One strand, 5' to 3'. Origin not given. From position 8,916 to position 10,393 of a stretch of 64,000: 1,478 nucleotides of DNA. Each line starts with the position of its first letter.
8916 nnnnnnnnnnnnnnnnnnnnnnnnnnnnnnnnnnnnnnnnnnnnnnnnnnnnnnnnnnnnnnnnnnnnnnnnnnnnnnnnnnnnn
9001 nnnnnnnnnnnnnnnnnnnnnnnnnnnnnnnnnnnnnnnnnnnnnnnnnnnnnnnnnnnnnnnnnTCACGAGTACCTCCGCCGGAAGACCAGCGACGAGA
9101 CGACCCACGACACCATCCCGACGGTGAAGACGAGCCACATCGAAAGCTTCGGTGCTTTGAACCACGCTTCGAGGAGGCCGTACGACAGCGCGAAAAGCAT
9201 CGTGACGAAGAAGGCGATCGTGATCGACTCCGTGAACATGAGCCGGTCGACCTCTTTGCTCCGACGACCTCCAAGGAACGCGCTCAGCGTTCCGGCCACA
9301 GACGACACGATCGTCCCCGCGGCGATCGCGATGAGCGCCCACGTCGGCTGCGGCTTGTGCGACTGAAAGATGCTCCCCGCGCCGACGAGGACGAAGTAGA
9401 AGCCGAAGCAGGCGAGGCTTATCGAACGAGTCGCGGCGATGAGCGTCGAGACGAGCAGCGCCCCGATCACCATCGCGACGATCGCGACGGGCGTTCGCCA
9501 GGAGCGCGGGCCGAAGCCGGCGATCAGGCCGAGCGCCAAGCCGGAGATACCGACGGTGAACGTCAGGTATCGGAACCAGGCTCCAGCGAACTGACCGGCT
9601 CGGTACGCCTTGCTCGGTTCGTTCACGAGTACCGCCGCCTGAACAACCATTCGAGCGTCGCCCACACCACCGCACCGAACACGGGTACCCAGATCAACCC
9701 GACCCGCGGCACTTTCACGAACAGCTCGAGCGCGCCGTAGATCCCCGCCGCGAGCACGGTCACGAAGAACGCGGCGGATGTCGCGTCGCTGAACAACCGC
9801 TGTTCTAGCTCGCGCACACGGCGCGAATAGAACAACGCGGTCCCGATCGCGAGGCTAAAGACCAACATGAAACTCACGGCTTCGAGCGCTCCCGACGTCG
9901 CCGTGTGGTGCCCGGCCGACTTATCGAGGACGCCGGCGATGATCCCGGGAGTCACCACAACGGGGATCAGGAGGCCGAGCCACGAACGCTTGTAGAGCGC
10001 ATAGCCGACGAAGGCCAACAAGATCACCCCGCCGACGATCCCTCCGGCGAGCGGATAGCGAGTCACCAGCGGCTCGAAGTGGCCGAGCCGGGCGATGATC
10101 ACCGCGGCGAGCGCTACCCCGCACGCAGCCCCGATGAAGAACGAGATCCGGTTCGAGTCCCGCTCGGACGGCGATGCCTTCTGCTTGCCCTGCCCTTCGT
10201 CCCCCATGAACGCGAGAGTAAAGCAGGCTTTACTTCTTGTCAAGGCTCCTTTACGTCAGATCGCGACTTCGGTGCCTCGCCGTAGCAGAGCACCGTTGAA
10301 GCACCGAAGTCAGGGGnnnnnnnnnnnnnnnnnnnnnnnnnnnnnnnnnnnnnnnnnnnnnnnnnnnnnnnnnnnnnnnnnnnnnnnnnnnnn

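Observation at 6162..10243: Seven-gene minus-strand module: five paralogous ~200-aa polytopic membrane proteins bracketed by two paralogous XRE regulators (one cyclase-fused)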

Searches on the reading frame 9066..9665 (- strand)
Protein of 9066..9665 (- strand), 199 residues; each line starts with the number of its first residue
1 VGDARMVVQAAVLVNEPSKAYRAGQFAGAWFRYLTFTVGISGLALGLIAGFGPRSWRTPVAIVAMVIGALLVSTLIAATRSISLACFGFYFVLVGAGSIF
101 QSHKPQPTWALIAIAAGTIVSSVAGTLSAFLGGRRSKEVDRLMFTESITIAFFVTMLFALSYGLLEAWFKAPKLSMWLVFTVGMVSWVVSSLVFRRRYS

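Call 3: search_protein_families(library=pfam, proteins=[window:9066-9665:-], max_evalue=1)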
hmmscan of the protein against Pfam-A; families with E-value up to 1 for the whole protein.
window:9066-9665:- (199 aa): 2 families
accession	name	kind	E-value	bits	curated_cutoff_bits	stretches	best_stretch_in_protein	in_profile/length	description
PF20712.2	CyanoTRADDas_TM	-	0.044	14.3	24.3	1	81-127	13-57/68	Cyanobacterial TRADD-N associated 2-Transmembrane domain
PF06570.16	DUF1129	-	0.2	11.7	29.1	1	83-198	86-202/207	Protein of unknown function (DUF1129)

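Call 4: search_protein_families(library=ncbifam, proteins=[window:9066-9665:-], max_evalue=1)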
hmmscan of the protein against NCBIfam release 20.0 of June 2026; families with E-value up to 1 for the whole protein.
window:9066-9665:- (199 aa): 2 families
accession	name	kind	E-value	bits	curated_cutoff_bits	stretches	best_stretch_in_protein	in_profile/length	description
NF009363.0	PRK12720.1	equivalog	0.022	13.2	993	1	62-164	208-302/683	EscV/YscV/HrcV family type III secretion system export apparatus protein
TIGR03025.1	EPS_sugtrans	subfamily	0.53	9.4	295.55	1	90-197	12-114/445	exopolysaccharide biosynthesis polyprenyl glycosylphosphotransferase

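Call 33: find_related_loci(query=A6, collection=genome_contigs, flank=6000)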
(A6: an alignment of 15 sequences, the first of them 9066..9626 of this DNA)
Query A6 (186 aa) in genome_contigs; peptide patterns used: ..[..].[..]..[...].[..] (x = any residue, [..] = any of these).
11 stretches matched a pattern; 2 encode a relative of the query (tblastn E <= 1e-3); 2 distinct loci.
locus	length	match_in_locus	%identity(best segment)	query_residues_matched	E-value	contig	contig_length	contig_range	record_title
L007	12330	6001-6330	49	77-186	1e-24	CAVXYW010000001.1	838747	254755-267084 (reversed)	MAG: uncultured Actinomycetes bacterium isolate MFD04212.bin.2.12 genome assembly, contig: contig_1248, whole genome sho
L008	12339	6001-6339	41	72-186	1e-21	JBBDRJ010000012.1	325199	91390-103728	MAG: Actinomycetota bacterium isolate LejiaC_65_31 Lejia_C_36_length_325199_cov_18, whole genome shotgun sequence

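Call 36: find_homologous_proteins(query=A5, max_evalue=0.001)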
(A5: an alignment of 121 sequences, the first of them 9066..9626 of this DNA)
Query A5 (121 sequences) (186 aa, profile of the alignment): 6 proteins with E <= 0.001 among 8000 candidates.
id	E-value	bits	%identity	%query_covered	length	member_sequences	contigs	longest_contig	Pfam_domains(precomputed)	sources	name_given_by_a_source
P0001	1.1e-43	167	99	100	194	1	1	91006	-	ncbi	-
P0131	9.9e-43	164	57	100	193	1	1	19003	-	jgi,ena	-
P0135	4.5e-40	155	64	82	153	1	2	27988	-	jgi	jgi:hypothetical protein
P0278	2.5e-38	150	54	88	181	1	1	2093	-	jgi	-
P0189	1.2e-23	102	24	69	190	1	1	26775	-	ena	-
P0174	4.2e-19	87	32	19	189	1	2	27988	-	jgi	jgi:hypothetical protein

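Call 44: predict_structure(alignment_id=A5)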
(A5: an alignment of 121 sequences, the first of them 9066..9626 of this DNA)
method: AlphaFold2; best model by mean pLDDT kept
length: 186 residues; sequences in the alignment: 121
mean_pLDDT: 92.1   pTM: 0.74
mean pLDDT of the five models: 92.1, 91.4, 90.8, 90.1, 89.4
residues with pLDDT >= 90: 141; 70-90: 45; 50-70: 0; < 50: 0
segments of 3 or more residues with pLDDT < 50: none
pLDDT, mean of each block of 10 residues (from residue 1): 89 87 82 84 90 90 92 93 93 97 97 94 94 96 98 98 93 93 92
secondary structure, 60 per line:
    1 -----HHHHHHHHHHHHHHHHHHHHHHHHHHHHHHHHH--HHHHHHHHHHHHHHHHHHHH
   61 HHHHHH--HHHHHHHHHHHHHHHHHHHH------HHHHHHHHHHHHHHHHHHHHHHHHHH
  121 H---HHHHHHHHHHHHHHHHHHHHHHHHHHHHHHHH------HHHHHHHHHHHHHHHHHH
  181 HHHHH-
elements in order: H6-38 H41-66 H69-88 H95-121 H125-156 H163-185

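Call 50: fold_search(model_id=the predicted structure, library=pdb)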
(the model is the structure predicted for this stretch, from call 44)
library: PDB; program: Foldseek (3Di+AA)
matches with E <= 10: 148; with E <= 0.001: 0
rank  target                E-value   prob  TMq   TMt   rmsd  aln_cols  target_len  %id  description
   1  8qtc_A                9.7e-01  0.25  0.30  0.26  12.5       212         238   11  Crystal structure of Arabidopsis thaliana 14-3-3 omega in complex with a phosphopeptide from the transcription factor  (released 2023-11-15)
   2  8yet_A                1.0e+00  0.14  0.21  0.08  24.0       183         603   11  Cryo EM structure of human phosphate channel XPR1 in complex with IP6 (released 2024-10-09)
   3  9r2i_A                1.1e+00  0.28  0.34  0.28  12.6       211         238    8  Cryo-EM structure of the complex CDK16:CCNY:14-3-3 (released 2026-03-25)
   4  6u2h_B                1.4e+00  0.20  0.32  0.28  10.0       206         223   11  BRAF dimer bound to 14-3-3 (released 2019-08-28)
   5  4eeb_B                1.7e+00  0.12  0.21  0.13  26.4       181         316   13  CorA coiled-coil mutant under Mg2+ absence (released 2012-11-14)
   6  5sv1_J                1.7e+00  0.09  0.19  0.17  22.5       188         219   14  Structure of the ExbB/ExbD complex from E. coli at pH 4.5 (released 2016-09-28)
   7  6fn9_A                1.8e+00  0.18  0.31  0.27  13.3       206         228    8  Mono- and bivalent 14-3-3 inhibitors for characterizing supramolecular lysine-PEG interactions in proteins (released 2018-07-04)
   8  3g6b_B                2.0e+00  0.16  0.28  0.24  33.4       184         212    9  Crystal structure of a Soluble Chemoreceptor from Thermotoga maritima Asn217Ile mutant (released 2009-07-28)
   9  1qja_B                2.0e+00  0.16  0.30  0.27  13.2       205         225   10  14-3-3 ZETA/PHOSPHOPEPTIDE COMPLEX (MODE 2) (released 1999-09-15)
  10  4ihl_B                2.2e+00  0.16  0.32  0.28  13.7       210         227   10  Human 14-3-3 isoform zeta in complex with a diphoyphorylated C-RAF peptide and Cotylenin A (released 2013-09-25)
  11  9bjk_R                2.4e+00  0.12  0.26  0.19  19.2       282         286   11  Inactive mu opioid receptor bound to Nb6, naloxone and NAM (released 2024-07-17)
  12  6eww_C                2.6e+00  0.13  0.28  0.26  13.6       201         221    9  Structure of 14-3-3 zeta in complex with CaMKK2 14-3-3 binding motif (released 2017-11-15)
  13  6byj_E                2.6e+00  0.13  0.30  0.26  14.8       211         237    8  Structure of human 14-3-3 gamma bound to O-GlcNAc peptide (released 2018-05-09)
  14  8q8q_A                2.6e+00  0.10  0.23  0.15  32.2       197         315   10  Cryo-EM structure of the magnesium channel CtMrs2 in the open state (released 2024-11-27)
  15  5sv0_D                2.6e+00  0.08  0.20  0.18  22.7       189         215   13  Structure of the ExbB/ExbD complex from E. coli at pH 7.0 (released 2016-09-28)
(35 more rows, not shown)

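Call 60: find_related_loci(query=A6, collection=metagenome_contigs, flank=5000)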
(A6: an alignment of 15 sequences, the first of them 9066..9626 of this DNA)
Query A6 (186 aa) in metagenome_contigs; peptide patterns used: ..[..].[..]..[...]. (x = any residue, [..] = any of these).
164 stretches matched a pattern; 1 encode a relative of the query (tblastn E <= 1e-3); 1 distinct loci.
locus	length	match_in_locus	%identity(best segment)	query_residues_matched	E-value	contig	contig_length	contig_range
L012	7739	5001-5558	57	1-186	2e-65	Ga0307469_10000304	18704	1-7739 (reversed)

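Call 66: search_protein_families(library=padloc, proteins=[window:9066-9626:-], max_evalue=1)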
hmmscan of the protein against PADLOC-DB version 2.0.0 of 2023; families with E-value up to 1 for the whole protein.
window:9066-9626:- (186 aa): 0 families

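Call 67: search_protein_families(library=phrogs, proteins=[window:9066-9626:-], max_evalue=0.01)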
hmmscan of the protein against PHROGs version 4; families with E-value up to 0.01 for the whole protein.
window:9066-9626:- (186 aa): 1 family
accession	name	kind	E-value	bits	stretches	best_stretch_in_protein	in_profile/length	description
phrog_28344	-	unknown function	0.005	17.7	1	31-102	68-140/205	-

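Call 93: find_related_loci(query=A6, collection=viral_contigs, flank=4000)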
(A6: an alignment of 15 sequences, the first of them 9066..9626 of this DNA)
Query A6 (186 aa) in viral_contigs; peptide patterns used: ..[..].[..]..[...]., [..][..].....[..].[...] (x = any residue, [..] = any of these).
41 stretches matched a pattern, but none encodes a relative of the query by tblastn (E <= 1e-3).

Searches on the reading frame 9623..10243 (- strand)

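Call 3: search_protein_families(library=pfam, proteins=[window:9623-10243:-], max_evalue=1)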
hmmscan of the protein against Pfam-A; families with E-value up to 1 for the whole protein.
window:9623-10243:- (206 aa): 1 family
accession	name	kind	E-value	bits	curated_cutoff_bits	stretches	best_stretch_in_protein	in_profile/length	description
PF18181.6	SLATT_1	-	0.12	12.9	26.3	1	138-205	12-74/122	SMODS and SLOG-associating 2TM effector domain 1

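Call 4: search_protein_families(library=ncbifam, proteins=[window:9623-10243:-], max_evalue=1)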
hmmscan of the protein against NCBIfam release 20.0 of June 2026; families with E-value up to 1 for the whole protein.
window:9623-10243:- (206 aa): 5 families
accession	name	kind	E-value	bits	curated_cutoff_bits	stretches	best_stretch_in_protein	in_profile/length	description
NF009070.0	PRK12405.1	subfamily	0.011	14.9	184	1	77-133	89-142/231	electron transport complex subunit RsxE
TIGR01948.1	rnfE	subfamily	0.019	14.6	213.4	1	31-133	33-138/196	RnfABCDGE type electron transport complex subunit E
NF058536.1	LPAAT_acyl_YihG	equivalog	0.06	12.6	260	1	182-206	117-140/290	1-acylglycerol-3-phosphate O-acyltransferase, YihG family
NF008825.0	PRK11875.1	equivalog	0.14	11.9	55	1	121-138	2-18/31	photosystem II reaction center protein T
NF010621.0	PRK14014.1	domain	0.31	10.1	186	1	182-206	122-145/301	acetyltransferase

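Call 66: search_protein_families(library=padloc, proteins=[window:9623-10207:-], max_evalue=1)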
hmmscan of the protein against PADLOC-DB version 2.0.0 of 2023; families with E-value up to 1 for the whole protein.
window:9623-10207:- (194 aa): 0 families

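Call 67: search_protein_families(library=phrogs, proteins=[window:9623-10207:-], max_evalue=0.01)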
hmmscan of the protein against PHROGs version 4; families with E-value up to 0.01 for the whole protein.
window:9623-10207:- (194 aa): 0 families
